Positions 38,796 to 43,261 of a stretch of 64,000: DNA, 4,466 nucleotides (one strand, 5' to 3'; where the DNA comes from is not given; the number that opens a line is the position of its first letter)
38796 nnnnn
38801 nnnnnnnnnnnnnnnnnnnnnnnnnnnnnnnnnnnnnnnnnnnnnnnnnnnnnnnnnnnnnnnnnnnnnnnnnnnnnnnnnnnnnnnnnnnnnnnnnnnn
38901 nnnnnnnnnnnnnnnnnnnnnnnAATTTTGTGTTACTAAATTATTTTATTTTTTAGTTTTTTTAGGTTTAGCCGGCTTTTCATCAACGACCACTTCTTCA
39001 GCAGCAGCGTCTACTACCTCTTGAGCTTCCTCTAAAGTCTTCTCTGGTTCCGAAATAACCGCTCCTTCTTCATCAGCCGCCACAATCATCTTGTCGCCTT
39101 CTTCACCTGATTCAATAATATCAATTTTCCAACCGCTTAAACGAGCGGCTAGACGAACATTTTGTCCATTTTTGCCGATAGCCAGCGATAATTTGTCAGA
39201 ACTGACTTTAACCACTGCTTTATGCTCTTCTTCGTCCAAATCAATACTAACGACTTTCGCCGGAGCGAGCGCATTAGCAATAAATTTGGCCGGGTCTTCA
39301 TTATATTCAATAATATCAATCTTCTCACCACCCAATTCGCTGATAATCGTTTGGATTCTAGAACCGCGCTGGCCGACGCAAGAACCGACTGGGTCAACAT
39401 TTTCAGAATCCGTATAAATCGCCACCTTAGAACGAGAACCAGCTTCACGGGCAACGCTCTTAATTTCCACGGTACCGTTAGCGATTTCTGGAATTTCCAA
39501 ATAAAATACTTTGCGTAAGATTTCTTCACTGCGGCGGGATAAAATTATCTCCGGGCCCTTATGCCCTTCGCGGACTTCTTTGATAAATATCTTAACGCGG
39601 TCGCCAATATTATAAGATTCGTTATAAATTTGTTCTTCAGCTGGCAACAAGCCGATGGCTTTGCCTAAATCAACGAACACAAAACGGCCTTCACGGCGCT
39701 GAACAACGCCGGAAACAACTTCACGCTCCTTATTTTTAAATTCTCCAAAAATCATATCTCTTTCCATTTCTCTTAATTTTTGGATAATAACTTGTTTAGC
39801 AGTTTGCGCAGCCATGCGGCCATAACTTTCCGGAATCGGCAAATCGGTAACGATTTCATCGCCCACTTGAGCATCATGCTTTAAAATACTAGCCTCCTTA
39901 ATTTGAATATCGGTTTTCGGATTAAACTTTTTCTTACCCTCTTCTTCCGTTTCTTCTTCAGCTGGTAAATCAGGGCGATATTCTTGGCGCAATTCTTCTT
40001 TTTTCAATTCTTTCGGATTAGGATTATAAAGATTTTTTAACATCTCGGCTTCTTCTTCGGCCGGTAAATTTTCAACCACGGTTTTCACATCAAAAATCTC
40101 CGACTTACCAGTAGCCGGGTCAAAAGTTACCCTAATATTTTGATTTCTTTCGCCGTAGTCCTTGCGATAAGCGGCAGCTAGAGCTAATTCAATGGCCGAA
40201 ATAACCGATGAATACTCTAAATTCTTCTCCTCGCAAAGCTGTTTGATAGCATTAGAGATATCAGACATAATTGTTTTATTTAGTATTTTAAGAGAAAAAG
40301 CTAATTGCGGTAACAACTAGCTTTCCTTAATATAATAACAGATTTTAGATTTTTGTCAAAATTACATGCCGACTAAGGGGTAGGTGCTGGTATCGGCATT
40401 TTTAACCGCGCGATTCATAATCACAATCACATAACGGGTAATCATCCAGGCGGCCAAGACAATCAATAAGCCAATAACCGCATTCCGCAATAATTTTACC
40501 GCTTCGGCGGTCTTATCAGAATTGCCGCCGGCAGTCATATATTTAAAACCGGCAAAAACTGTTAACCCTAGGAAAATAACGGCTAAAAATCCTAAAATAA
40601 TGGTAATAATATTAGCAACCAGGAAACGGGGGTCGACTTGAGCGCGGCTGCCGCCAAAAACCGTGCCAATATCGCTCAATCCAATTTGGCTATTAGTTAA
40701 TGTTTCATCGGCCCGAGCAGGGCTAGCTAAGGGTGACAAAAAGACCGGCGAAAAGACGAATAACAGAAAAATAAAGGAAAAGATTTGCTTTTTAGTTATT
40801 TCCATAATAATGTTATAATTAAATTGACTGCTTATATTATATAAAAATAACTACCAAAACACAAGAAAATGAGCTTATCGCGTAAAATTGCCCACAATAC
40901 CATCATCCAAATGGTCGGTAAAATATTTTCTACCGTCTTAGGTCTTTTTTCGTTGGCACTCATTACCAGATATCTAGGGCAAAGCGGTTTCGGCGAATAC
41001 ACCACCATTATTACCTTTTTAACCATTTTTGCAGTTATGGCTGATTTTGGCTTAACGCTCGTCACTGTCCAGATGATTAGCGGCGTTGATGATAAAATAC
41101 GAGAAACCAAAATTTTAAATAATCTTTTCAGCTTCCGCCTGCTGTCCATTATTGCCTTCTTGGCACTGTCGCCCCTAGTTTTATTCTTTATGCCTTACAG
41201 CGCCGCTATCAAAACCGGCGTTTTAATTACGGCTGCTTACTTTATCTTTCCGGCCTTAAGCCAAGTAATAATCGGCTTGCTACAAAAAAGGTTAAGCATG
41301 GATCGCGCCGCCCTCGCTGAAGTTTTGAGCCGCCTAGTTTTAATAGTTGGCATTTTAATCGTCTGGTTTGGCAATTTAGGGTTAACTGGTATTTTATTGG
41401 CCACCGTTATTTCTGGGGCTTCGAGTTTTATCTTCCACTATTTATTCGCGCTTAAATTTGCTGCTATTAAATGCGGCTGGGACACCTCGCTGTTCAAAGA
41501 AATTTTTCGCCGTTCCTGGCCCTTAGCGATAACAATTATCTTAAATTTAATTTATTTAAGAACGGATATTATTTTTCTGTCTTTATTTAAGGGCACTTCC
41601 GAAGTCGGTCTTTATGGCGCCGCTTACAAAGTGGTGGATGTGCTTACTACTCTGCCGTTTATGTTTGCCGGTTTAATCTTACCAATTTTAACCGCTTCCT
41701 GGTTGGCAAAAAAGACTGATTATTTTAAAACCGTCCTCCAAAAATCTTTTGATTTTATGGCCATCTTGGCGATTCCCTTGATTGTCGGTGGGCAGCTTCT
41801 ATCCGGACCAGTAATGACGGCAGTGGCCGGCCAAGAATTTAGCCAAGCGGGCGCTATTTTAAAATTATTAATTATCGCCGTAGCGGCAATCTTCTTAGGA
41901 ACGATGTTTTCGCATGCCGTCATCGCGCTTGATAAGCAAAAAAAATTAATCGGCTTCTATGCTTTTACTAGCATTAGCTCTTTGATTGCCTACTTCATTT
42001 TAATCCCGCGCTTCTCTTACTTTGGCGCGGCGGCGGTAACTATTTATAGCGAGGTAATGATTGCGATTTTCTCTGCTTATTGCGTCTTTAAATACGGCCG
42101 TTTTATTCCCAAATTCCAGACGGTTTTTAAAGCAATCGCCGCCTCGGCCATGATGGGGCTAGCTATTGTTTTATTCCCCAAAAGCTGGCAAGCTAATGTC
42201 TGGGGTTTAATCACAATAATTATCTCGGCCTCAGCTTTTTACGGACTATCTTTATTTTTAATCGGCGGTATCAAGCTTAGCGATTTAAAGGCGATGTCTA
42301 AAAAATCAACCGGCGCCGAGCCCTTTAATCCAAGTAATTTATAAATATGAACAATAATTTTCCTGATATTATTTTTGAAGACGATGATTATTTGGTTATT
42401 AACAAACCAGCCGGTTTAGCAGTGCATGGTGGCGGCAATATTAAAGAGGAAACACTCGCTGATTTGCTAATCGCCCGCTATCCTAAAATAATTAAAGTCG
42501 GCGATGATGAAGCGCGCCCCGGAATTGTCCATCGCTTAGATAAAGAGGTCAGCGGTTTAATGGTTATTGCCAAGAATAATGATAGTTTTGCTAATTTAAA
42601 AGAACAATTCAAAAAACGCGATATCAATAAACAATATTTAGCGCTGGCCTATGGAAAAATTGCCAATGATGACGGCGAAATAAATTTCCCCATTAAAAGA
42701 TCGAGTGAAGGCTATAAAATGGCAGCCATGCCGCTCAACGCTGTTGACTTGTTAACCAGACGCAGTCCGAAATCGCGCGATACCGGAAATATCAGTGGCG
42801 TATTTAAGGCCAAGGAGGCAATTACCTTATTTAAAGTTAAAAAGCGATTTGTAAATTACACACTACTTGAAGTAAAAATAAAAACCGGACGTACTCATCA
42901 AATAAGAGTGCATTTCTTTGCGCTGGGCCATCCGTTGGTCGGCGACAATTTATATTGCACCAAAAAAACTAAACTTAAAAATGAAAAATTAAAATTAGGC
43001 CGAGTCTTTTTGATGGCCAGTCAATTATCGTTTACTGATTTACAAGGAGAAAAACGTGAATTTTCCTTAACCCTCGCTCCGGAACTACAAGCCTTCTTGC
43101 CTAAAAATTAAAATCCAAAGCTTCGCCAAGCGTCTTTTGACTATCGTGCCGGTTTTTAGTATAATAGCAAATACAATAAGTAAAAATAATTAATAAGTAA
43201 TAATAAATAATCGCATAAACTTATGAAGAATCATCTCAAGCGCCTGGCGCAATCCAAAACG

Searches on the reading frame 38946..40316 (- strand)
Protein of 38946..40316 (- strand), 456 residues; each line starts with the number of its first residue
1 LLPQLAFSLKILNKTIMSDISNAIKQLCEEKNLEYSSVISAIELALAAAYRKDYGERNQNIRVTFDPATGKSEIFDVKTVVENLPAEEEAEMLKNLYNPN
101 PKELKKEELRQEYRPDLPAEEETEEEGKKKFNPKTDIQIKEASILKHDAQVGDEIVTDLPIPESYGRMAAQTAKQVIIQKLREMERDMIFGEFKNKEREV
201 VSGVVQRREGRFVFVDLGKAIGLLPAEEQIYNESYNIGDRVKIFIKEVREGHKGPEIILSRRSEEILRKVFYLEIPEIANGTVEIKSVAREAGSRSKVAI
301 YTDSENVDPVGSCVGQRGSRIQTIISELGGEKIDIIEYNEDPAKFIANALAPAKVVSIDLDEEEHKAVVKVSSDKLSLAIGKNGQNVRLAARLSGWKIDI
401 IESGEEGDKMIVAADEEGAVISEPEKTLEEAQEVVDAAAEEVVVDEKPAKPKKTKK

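Call 83: search_protein_families(library=pfam, proteins=[window:38946-40316:-], max_evalue=0.00001)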
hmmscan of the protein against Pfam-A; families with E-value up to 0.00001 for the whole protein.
window:38946-40316:- (456 aa): 5 families
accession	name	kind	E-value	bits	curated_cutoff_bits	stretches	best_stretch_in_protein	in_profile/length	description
PF13184.12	KH_5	-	7.8e-31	106.5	27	1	292-359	1-68/69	NusA-like KH domain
PF08529.16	NusA_N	-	2.8e-29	102.2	23.8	1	19-187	1-119/119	NusA N-terminal domain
PF23095.1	KH_NusA_C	-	4.8e-07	30.2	34.2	1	367-402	1-36/59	Transcription termination/antitermination protein NusA, KH domain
PF00575.29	S1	-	5.4e-07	30.3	22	1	197-254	4-68/74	S1 RNA binding domain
PF00013.35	KH_1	-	6.4e-07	29.5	21.5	0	368-435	3-64/66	KH domain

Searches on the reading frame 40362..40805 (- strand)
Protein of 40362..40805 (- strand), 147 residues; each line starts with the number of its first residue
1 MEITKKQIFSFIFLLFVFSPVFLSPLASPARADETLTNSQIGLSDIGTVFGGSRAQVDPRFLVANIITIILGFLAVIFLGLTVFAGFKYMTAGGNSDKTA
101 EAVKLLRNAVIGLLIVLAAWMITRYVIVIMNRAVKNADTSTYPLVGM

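Call 83: search_protein_families(library=pfam, proteins=[window:40362-40805:-], max_evalue=0.00001)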
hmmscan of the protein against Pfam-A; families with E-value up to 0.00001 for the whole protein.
window:40362-40805:- (147 aa): 1 family
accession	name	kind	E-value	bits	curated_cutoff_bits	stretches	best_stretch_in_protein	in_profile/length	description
PF18895.5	T4SS_pilin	-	4.8e-10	39.8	26.6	1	63-126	12-71/71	Type IV secretion system pilin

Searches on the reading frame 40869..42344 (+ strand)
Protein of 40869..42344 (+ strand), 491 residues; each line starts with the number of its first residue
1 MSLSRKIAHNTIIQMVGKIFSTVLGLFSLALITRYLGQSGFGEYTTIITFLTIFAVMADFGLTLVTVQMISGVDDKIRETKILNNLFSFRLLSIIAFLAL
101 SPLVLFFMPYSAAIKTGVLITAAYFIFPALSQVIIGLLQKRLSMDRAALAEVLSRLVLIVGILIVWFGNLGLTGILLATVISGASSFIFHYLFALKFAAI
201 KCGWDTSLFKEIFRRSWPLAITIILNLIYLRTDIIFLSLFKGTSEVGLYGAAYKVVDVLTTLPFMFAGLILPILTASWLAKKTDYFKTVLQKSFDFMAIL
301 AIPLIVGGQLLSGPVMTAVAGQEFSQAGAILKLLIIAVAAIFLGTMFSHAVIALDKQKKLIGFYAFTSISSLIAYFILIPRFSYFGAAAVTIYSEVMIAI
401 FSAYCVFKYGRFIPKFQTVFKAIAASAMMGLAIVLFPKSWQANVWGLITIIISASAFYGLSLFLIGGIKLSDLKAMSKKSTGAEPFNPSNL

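Call 83: search_protein_families(library=pfam, proteins=[window:40869-42344:+], max_evalue=0.00001)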
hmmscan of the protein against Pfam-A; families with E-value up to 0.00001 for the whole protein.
window:40869-42344:+ (491 aa): 2 families
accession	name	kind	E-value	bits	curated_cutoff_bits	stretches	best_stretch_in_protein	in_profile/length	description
PF01943.22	Polysacc_synt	-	1.7e-26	93.7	28.2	1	8-275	2-271/274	Polysaccharide biosynthesis protein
PF13440.11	Polysacc_synt_3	-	3.6e-20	72.8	23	1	32-326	2-290/293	Polysaccharide biosynthesis protein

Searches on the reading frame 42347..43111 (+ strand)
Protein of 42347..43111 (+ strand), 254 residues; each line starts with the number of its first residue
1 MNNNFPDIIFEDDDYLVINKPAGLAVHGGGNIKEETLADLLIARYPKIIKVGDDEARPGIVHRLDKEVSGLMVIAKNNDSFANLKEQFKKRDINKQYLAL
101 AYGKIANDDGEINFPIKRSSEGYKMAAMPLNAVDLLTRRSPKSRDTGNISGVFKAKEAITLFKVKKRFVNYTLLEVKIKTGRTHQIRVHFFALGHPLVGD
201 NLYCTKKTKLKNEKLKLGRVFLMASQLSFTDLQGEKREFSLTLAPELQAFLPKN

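Call 83: search_protein_families(library=pfam, proteins=[window:42347-43111:+], max_evalue=0.00001)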
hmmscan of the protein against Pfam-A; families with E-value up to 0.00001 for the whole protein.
window:42347-43111:+ (254 aa): 1 family
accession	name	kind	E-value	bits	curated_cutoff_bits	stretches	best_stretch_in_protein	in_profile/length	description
PF00849.27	PseudoU_synth_2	-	1.4e-32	113.5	26.8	1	14-190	1-150/152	RNA pseudouridylate synthase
